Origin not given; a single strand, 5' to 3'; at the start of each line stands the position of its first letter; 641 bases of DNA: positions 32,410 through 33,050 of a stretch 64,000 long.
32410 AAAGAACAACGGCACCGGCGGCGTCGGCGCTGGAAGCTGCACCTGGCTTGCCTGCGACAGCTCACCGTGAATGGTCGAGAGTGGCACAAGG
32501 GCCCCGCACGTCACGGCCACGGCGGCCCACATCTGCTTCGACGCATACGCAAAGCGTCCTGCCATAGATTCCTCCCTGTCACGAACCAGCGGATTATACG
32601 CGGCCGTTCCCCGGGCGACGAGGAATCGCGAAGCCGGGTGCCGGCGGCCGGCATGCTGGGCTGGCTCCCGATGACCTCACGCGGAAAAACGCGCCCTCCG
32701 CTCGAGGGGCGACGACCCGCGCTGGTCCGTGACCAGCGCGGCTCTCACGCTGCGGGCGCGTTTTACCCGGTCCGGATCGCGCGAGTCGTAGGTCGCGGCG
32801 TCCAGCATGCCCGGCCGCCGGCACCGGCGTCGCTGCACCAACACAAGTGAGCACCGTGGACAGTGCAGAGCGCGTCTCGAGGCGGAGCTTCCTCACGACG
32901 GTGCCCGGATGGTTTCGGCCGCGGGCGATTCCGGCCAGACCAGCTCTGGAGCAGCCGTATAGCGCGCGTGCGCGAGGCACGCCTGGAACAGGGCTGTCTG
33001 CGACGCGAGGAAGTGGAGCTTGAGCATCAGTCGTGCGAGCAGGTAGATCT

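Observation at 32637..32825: Family-1 copy D keeps the fold through at least five compensatory base-pair substitutions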

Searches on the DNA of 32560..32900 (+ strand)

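Call 19: search_rna_families(source=window, start=32560, end=32900, threshold=evalue, max_evalue=10)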
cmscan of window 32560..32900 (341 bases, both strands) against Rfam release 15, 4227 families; matches with E-value up to 10: 3.
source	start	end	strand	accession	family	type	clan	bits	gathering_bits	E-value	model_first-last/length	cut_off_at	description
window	32687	32768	+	RF02690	BTH_s1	Gene; sRNA;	-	14.6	74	0.26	1-205/205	no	Burkholderia sRNA 1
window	32691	32739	-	RF01988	SECIS_2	Cis-reg;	-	14.3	70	6.9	1-55/55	no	Selenocysteine insertion sequence 2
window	32717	32741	-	RF02809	RsmW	Gene; sRNA;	CL00106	12.2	52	9.8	88-115/124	no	RsmW RNA family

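Call 65: search_dna_similar(query=window:32602-32844:+, collection=plasmids, mode=distant, max_evalue=0.001, max_rows=10)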
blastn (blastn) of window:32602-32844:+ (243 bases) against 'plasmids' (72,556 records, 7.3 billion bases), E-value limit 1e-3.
No match.

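Call 66: search_dna_similar(query=window:32602-32844:+, collection=phages, mode=distant, max_evalue=0.001, max_rows=10)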
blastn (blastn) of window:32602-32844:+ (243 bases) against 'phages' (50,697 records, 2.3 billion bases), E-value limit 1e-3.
No match.
